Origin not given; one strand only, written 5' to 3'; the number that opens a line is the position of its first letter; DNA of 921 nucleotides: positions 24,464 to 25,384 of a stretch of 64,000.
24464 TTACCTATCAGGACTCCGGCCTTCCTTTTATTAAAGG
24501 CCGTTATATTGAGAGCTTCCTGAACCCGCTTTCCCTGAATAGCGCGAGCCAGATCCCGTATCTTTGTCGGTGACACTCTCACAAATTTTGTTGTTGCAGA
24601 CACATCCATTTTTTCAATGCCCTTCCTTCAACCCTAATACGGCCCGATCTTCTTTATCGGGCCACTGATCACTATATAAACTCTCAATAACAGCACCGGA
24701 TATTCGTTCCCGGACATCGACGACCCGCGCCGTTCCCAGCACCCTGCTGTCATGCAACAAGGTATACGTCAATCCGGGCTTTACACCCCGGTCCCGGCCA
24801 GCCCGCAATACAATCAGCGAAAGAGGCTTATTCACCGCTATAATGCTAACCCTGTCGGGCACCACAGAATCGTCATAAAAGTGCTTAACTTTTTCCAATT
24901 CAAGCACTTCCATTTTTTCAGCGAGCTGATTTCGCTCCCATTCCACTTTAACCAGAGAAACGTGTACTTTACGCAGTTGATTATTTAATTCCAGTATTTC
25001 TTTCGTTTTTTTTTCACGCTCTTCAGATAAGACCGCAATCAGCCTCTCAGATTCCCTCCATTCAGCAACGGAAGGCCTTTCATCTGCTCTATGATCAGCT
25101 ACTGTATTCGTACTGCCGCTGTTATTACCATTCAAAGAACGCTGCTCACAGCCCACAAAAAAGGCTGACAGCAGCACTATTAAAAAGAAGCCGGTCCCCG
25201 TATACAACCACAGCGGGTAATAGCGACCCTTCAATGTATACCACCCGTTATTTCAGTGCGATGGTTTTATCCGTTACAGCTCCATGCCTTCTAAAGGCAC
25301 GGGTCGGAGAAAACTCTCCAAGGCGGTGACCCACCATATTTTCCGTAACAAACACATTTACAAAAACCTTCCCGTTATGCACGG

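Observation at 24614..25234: Non-ribosomal lipoprotein gene inserted inside the S10 operon between rpsS and rplV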

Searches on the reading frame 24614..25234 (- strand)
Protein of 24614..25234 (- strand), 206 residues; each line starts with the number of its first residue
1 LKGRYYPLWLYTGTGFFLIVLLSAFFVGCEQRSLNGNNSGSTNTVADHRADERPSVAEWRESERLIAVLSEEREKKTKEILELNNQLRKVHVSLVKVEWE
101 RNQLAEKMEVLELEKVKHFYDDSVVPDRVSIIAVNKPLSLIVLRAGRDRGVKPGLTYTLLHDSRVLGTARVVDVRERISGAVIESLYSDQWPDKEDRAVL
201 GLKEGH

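Call 3: search_protein_families(library=pfam, proteins=[window:24614-25234:-], max_evalue=10)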
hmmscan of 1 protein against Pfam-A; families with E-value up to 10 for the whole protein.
window:24614-25234:- (206 aa): 2 families
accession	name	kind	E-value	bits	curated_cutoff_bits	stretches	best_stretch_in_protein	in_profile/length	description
PF05278.17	PEARLI-4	-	0.01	16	29.9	1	48-124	160-231/234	Arabidopsis phospholipase-like protein (PEARLI 4)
PF25588.1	DUF7934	-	0.027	14.2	30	1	66-94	207-235/333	Family of unknown function (DUF7934)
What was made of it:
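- On MreC: The window protein has no hit at E<=10 (call 3).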

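Call 4: search_protein_families(library=ncbifam, proteins=[window:24614-25234:-], max_evalue=10)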
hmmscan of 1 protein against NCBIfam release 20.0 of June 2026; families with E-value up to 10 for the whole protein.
window:24614-25234:- (206 aa): 2 families
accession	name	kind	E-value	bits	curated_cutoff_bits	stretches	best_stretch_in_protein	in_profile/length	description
NF047614.1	LIC11469_fam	equivalog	0.0078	16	150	1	68-115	17-63/191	LIC11469 family lipoprotein adhesin Lsa20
NF052320.1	Cbp1_fam_LP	subfamily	0.76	9.2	90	1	55-115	114-174/286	Cbp1 family collagen-binding glycoprotein adhesin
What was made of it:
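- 24614..25234 (-): Gene X: 206-aa exported coiled-coil and beta-barrel protein with no family name. No Pfam or NCBIfam hit (calls 3, 4).
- Tried and rejected: Pfam and NCBIfam scans of the window protein gave only coiled-coil noise (PEARLI-4, DUF7934, Lsa20; calls 3, 4).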

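Call 6: find_homologous_proteins(query=window:24614-25234:-)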
Query window:24614-25234:- (206 aa): 7 proteins with E <= 0.001 among 245 candidates.
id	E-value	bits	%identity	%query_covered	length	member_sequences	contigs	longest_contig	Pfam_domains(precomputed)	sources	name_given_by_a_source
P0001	1.5e-130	451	100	100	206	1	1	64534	-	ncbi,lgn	-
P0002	2.0e-8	52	39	43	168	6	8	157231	-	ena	-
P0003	1.4e-5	43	43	36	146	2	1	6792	-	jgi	-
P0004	2.2e-5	42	43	33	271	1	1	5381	-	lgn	-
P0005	2.8e-5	42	42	32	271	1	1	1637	-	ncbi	-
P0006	4.3e-5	41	40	34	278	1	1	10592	-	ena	-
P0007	9.6e-5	40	45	30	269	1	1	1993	-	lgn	-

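Call 9: find_encoding_contigs(protein=P0002, flank=6000)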
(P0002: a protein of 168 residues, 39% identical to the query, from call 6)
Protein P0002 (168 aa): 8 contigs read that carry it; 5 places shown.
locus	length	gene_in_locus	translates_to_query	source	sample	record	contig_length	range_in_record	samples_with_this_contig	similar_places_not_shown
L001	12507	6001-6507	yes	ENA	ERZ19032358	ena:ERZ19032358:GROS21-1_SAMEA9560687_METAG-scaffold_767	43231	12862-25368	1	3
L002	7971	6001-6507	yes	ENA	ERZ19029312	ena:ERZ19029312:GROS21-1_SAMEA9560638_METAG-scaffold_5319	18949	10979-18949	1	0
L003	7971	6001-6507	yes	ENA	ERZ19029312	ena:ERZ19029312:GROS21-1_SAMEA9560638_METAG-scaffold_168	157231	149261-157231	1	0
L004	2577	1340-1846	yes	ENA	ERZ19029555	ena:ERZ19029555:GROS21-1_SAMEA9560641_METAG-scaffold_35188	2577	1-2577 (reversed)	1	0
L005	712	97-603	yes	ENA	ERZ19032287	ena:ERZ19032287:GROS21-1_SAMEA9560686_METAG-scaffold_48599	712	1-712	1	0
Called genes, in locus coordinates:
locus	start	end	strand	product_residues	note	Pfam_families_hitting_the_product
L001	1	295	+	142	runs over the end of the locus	PF00164:Ribosom_S12_S23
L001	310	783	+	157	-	PF00177:Ribosomal_S7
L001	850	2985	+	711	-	PF00009:GTP_EFTU, PF22042:EF-G_D2, PF03144:GTP_EFTU_D2, PF14492:EFG_III, PF16658:RF3_C (weak), PF03764:EFG_IV, PF00679:EFG_C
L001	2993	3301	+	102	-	PF00338:Ribosomal_S10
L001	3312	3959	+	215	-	PF00297:Ribosomal_L3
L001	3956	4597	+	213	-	PF00573:Ribosomal_L4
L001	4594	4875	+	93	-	PF00276:Ribosomal_L23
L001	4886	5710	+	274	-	PF00181:Ribosomal_L2_N, PF03947:Ribosomal_L2_C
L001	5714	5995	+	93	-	PF00203:Ribosomal_S19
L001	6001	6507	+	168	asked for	-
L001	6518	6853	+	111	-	PF00237:Ribosomal_L22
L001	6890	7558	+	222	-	PF07650:KH_2, PF05316:VAR1 (faint), PF00189:Ribosomal_S3_C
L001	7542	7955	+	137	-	PF00252:Ribosomal_L16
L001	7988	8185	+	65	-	PF00831:Ribosomal_L29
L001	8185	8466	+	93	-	PF00366:Ribosomal_S17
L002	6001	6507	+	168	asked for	-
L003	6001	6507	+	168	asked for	-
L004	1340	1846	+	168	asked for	-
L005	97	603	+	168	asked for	-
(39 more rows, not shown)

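Call 11: find_encoding_contigs(protein=P0006, flank=6000)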
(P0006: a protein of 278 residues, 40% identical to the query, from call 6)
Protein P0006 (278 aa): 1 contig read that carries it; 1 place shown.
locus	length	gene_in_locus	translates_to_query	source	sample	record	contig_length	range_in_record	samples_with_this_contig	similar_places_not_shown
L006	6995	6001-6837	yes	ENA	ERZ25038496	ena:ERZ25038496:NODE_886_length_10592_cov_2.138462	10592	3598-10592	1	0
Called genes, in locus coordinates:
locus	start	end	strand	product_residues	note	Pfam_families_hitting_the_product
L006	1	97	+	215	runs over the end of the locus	PF00164:Ribosom_S12_S23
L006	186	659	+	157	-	PF00177:Ribosomal_S7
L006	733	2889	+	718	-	PF00009:GTP_EFTU, PF22042:EF-G_D2, PF03144:GTP_EFTU_D2, PF16658:RF3_C, PF14492:EFG_III, PF03764:EFG_IV, PF00679:EFG_C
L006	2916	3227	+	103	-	PF00338:Ribosomal_S10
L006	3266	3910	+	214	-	PF00297:Ribosomal_L3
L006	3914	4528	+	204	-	PF00573:Ribosomal_L4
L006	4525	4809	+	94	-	PF00276:Ribosomal_L23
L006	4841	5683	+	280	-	PF00181:Ribosomal_L2_N, PF03947:Ribosomal_L2_C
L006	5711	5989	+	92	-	PF00203:Ribosomal_S19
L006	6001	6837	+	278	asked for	-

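Call 12: find_encoding_contigs(protein=P0003, flank=6000)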
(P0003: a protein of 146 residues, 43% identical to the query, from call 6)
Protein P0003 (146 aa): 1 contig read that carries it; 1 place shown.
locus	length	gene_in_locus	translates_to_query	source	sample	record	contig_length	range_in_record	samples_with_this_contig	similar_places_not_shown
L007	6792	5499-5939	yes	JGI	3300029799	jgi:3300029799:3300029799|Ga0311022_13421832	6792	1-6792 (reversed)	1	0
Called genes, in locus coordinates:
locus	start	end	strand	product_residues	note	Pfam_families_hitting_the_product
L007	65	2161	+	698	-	PF00009:GTP_EFTU, PF22042:EF-G_D2, PF03144:GTP_EFTU_D2, PF14492:EFG_III, PF16658:RF3_C (weak), PF03764:EFG_IV, PF00679:EFG_C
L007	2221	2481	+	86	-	PF00338:Ribosomal_S10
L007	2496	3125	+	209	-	PF00297:Ribosomal_L3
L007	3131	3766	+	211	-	PF00573:Ribosomal_L4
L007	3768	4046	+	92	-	PF00276:Ribosomal_L23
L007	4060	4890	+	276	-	PF00181:Ribosomal_L2_N, PF03947:Ribosomal_L2_C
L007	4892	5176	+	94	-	PF00203:Ribosomal_S19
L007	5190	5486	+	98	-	-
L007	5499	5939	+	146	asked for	-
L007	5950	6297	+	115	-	PF00237:Ribosomal_L22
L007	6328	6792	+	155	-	?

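Call 13: find_encoding_contigs(protein=P0004, flank=6000)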
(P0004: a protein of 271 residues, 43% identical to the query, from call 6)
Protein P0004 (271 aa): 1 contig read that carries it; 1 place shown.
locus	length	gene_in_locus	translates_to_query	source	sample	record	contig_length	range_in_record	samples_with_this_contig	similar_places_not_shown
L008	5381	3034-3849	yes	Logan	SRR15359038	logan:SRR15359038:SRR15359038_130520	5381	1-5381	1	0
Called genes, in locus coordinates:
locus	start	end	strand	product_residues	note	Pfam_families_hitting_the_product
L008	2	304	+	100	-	?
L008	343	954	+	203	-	PF00297:Ribosomal_L3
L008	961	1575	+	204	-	PF00573:Ribosomal_L4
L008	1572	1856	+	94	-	PF00276:Ribosomal_L23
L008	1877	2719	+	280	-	PF00181:Ribosomal_L2_N, PF03947:Ribosomal_L2_C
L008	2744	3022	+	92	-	PF00203:Ribosomal_S19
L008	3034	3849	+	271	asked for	-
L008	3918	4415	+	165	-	PF00237:Ribosomal_L22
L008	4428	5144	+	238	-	PF07650:KH_2, PF00189:Ribosomal_S3_C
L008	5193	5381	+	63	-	?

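Call 14: search_protein_representatives(protein=window:24614-25234:-)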
Query: 206 residues. Proteins with E-value up to 0.001 (for the whole library): 291; up to 1e-10: 19; up to 1e-30: 1. The best 150 are listed.
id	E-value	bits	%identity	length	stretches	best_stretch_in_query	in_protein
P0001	4.8e-131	450.9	100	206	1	1-206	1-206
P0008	2.9e-17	79.5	31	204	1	21-202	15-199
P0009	1.6e-15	73.8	33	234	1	56-200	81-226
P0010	4.2e-15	72.5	34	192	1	48-199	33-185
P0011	5.4e-15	72.1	30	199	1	28-199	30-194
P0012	2.7e-13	66.6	30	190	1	59-202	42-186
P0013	3.3e-13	66.3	36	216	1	52-199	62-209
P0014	1.1e-12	64.6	35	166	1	66-200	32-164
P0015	1.4e-12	64.2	30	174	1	59-200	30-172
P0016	2.0e-12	63.7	29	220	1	50-205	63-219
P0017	2.1e-12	63.7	32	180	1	55-204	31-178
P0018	2.4e-12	63.5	32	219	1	49-199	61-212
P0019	3.6e-12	62.9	35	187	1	61-205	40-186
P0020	1.4e-11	60.9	32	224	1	52-200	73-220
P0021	1.6e-11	60.8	32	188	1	67-200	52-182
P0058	9.4e-09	51.7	31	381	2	115-183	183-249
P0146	2.0e-06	44.1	31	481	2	125-196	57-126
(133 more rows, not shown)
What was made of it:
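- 24614..25234 (-): 291 homologous clusters (call 14).
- Family size: 291 clusters at E<=1e-3, 19 at E<=1e-10 (call 14).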

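Call 24: list_cluster_members(proteins=[P0001, P0005])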
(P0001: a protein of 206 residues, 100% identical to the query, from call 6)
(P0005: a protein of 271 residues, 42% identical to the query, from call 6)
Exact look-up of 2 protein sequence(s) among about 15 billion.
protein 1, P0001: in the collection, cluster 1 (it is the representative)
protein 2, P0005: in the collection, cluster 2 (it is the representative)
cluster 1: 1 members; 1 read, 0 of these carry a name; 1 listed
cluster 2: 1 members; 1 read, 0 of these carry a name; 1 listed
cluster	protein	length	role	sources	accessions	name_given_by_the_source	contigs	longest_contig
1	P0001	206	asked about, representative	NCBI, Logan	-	-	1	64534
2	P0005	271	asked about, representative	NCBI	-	-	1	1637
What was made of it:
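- Tried and rejected: Cluster look-up gave no accession or name for the window protein (call 24), so the source organism stays unnamed.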

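Call 26: predict_structure(alignment_id=A1)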
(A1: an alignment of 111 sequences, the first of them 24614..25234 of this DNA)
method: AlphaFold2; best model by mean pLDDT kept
length: 206 residues; sequences in the alignment: 111
mean_pLDDT: 84.8   pTM: 0.46
mean pLDDT of the five models: 84.8, 84.6, 84.2, 84.1, 83.8
residues with pLDDT >= 90: 129; 70-90: 28; 50-70: 39; < 50: 10
segments of 3 or more residues with pLDDT < 50: none
pLDDT, mean of each block of 10 residues (from residue 1): 56 75 83 55 51 80 96 98 98 98 96 76 69 98 97 96 96 98 97 97 63
secondary structure, 60 per line:
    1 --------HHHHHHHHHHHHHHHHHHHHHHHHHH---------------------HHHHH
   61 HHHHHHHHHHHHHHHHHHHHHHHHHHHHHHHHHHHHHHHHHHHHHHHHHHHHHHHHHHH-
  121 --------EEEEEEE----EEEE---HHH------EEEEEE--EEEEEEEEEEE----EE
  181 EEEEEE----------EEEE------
elements in order: H9-34 H56-119 E129-135 E140-143 E156-161 E164-174 E179-186 E197-200
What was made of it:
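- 25151..25234 (-): Residues 1-28: positively charged n-region (MKGRYY) plus a hydrophobic segment ending F-V-G. This is a signal peptide or membrane anchor. AF2 helix 9-34 (call 26).
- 24878..25069 (-): Residues 56-119: a single long helix with a heptad register conserved across the family (coiled-coil stalk). AF2 helix 56-119 with pLDDT 96-98 (call 26).
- On MreC: AF2 helices 9-34 and 56-119, then the barrel (call 26).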

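Call 28: find_related_loci(query=A2, collection=genome_contigs, flank=3000)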
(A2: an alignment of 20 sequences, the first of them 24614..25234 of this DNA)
Query A2 (206 aa) in genome_contigs; peptide patterns used: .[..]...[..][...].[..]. (x = any residue, [..] = any of these).
174 stretches matched a pattern; 162 encode a relative of the query (tblastn E <= 1e-3); the best 80 are kept; 80 distinct loci.
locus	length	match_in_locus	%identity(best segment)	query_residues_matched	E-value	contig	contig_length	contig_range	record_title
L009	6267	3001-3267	36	103-191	1e-14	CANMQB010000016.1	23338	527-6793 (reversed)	MAG: Spartobacteria bacterium isolate ZE-3nov15-113 genome assembly, contig: ZE-3nov15-C1684, whole genome shotgun seque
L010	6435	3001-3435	34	51-189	1e-14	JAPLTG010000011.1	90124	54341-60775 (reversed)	MAG: Verrucomicrobia bacterium isolate LacPavin_0818_WC45_MAG_58_13 LacPavin_0818_WC45_scaffold_651562, whole genome sho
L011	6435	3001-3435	34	51-189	4e-14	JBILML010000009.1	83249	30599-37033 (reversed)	MAG: Terrimicrobiaceae bacterium isolate ME2017-08-18_3300034012_group7_bin88 Rohwer_bin2602_scaffold_62_c1, whole genom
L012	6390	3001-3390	34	66-205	4e-14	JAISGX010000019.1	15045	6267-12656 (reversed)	MAG: Verrucomicrobiota bacterium isolate Hm464_bin137 k119_333953, whole genome shotgun sequence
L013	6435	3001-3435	35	51-189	4e-14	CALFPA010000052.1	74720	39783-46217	MAG TPA_asm: uncultured Spartobacteria bacterium isolate ERR2206776_bin.60_CONCOCT_v1.1_MAG genome assembly, contig: ERZ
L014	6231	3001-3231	41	127-204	2e-13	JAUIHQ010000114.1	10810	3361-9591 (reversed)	MAG: bacterium isolate Co_bin.216 NODE_33944_length_10810_cov_0.854722, whole genome shotgun sequence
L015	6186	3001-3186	45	131-192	3e-13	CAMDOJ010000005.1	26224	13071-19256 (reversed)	MAG: Chthoniobacter flavus isolate TrE-03may19-6 genome assembly, contig: TrE-03may19-C1651, whole genome shotgun sequen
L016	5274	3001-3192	47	131-194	4e-13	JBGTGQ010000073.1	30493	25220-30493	MAG: Terrimicrobiaceae bacterium isolate JTS-RE219 k141_11242189, whole genome shotgun sequence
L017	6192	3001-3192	45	131-194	3e-13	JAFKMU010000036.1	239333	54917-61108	MAG: Verrucomicrobia bacterium isolate SCN18_30_10_14_R3_B_61_17 SCN18_30_10_14_R3_B_scaffold_87, whole genome shotgun s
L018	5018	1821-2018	45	129-194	5e-13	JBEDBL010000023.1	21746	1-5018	MAG: Verrucomicrobiota bacterium isolate NASQAN2014_085_A_bin.4 scaffold_000024, whole genome shotgun sequence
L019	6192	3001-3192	47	131-194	2e-13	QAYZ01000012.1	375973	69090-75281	Spartobacteria bacterium LR76 LR76_contig_10_coverage:, whole genome shotgun sequence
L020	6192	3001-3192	44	131-194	7e-13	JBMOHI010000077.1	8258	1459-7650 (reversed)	MAG: Terrimicrobiaceae bacterium isolate Deming_bin.344 contig27915, whole genome shotgun sequence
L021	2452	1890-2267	37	68-186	7e-13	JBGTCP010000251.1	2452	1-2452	MAG: Chthoniobacterales bacterium isolate JTS-RE122 k141_12165608, whole genome shotgun sequence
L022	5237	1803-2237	31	51-189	8e-13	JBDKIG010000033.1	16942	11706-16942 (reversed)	MAG: Verrucomicrobiota bacterium isolate greatmiami_2019_sw_WHONDRS-S19S_0099_A_bin.40 scaffold_0000422, whole genome sh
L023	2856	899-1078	45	131-190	9e-13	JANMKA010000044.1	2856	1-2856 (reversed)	MAG: Blastocatellia bacterium isolate OTE_64_metabat_267 OTE_64_k141_2932154, whole genome shotgun sequence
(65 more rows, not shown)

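Call 33: fold_search(model_id=the predicted structure, library=pdb)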
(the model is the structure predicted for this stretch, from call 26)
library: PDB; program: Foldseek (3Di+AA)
matches with E <= 10: 1420; with E <= 0.001: 8
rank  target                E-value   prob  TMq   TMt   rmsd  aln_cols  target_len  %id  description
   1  9a5z_B                2.3e-04  1.00  0.23  0.17  25.9       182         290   17  Integrative model of YPMB-MREC by crosslinking MS and deep learning (released 2024-09-18)
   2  8z5n_0                3.7e-04  1.00  0.33  0.20   3.7        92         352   20  Cryo-EM structure of the LPHT ring (released 2025-10-22)
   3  9a4e_A                6.6e-04  1.00  0.29  0.13  12.1        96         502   18  Integrative model of ATPA-ATPF by crosslinking MS and deep learning (released 2024-09-18)
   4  3w1e                  9.4e-04  1.00  0.33  0.19  11.0       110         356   16  Structure of FlgT, a flagellar basal body component protein (released 2013-04-03)
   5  6oqv_A                9.4e-04  1.00  0.28  0.12  10.1        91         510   16  E. coli ATP Synthase State 2b (released 2020-06-03)
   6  6tmh_A                1.0e-03  1.00  0.29  0.12   9.5        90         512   14  Cryo-EM structure of Toxoplasma gondii mitochondrial ATP synthase dimer, OSCP/F1/c-ring model (released 2020-12-16)
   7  8dbr_C                1.0e-03  1.00  0.28  0.12  10.1        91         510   16  E. coli ATP synthase imaged in 10mM MgATP State2 "half-up (released 2023-01-25)
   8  6wnq_A                1.0e-03  1.00  0.28  0.12  10.0        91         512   16  E. coli ATP Synthase State 2a (released 2020-06-03)
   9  8dbr_B                1.1e-03  1.00  0.31  0.14   5.1        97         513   14  E. coli ATP synthase imaged in 10mM MgATP State2 "half-up (released 2023-01-25)
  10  8dbr_A                1.2e-03  1.00  0.29  0.12  12.6        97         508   14  E. coli ATP synthase imaged in 10mM MgATP State2 "half-up (released 2023-01-25)
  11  8dbs_A                1.4e-03  1.00  0.29  0.12  12.1        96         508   14  E. coli ATP synthase imaged in 10mM MgATP State2 "half-up" Fo classified (released 2023-01-25)
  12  6oqv_B                1.4e-03  1.00  0.29  0.12  12.7        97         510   14  E. coli ATP Synthase State 2b (released 2020-06-03)
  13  7p2y_C                1.5e-03  1.00  0.32  0.14   4.4        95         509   10  F1Fo-ATP synthase from Acinetobacter baumannii (state 1) (released 2022-02-02)
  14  6tmh_E                1.5e-03  1.00  0.29  0.12   9.5        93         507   15  Cryo-EM structure of Toxoplasma gondii mitochondrial ATP synthase dimer, OSCP/F1/c-ring model (released 2020-12-16)
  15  6oqr_A                1.7e-03  1.00  0.28  0.12  12.8        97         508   15  E. coli ATP Synthase ADP State 1a (released 2020-06-03)
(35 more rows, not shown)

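Call 36: search_solved_structures(query=A1, max_evalue=10, show_alignments=2)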
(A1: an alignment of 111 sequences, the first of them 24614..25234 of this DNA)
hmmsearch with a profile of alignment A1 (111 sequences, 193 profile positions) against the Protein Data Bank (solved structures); distinct sequences matched with E-value up to 10: 149 (the best 60 are shown).
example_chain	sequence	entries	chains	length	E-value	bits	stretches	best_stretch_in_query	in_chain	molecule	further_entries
9dvb_C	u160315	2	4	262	0.00067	22.9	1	49-144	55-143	Cell shape-determining protein MreC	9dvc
3mqb_A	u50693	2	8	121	0.0013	21.9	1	26-98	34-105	Bone marrow stromal antigen 2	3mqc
2xg7_A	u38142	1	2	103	0.0019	21.4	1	26-96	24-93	BONE MARROW STROMAL ANTIGEN 2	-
3s9g_A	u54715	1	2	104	0.0028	20.8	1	41-103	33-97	Protein HEXIM1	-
2x7a_A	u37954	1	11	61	0.0035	20.5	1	51-95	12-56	BONE MARROW STROMAL ANTIGEN 2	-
3a5t_A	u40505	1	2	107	0.0045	20.2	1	29-97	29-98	Transcription factor MafG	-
3nwh_A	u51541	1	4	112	0.0047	20.1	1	26-95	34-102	Bone marrow stromal antigen 2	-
7x5e_A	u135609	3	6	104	0.0094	19.1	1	29-98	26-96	Transcription factor MafG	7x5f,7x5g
5gw0_A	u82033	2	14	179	0.018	18.2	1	46-95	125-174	Sorting nexin-16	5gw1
6mg3_A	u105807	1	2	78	0.024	17.8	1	38-78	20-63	CCAAT/enhancer-binding protein beta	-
6mg1_A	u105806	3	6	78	0.027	17.6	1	38-78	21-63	CCAAT/enhancer-binding protein beta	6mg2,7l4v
5fv8_A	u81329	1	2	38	0.03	17.5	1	46-77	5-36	FOSW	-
3mq7_A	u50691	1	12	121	0.032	17.4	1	26-97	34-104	Bone marrow stromal antigen 2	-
1hjb_A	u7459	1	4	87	0.033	17.3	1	38-78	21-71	CCAAT/ENHANCER BINDING PROTEIN BETA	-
1h89_A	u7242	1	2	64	0.039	17.1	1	38-78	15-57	CAAT/ENHANCER BINDING PROTEIN BETA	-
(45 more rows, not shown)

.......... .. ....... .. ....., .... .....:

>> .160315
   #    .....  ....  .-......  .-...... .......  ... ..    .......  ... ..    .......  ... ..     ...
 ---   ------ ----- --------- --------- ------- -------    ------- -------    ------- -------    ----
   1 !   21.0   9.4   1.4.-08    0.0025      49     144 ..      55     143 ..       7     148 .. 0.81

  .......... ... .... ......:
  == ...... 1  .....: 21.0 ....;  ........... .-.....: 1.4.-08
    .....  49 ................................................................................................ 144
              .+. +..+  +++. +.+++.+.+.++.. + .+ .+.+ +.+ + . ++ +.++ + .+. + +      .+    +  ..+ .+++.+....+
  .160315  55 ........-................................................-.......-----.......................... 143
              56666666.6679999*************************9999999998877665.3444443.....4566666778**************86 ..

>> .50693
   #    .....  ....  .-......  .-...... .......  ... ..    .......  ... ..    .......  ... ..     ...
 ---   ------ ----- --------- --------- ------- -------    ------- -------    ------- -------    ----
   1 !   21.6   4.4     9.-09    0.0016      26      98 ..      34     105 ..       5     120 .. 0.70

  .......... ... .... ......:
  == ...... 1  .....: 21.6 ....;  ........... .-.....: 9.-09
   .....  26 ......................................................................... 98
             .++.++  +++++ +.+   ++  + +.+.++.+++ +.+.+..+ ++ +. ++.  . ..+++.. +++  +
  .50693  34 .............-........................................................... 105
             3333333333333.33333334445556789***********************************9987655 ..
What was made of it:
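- On MreC: The profile aligns to the MreC coiled coil and first barrel loop (call 36).
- Closest known: MreC. Same: It is the best PDB sequence hit of the full-length family profile (E=6.7e-4, call 36).
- The best PDB sequence hit of the family profile is MreC 9dvb_C, E=6.7e-4, covering the coiled coil and the G-x-x-x-G-[LV]-x-P-G-M loop (call 36).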
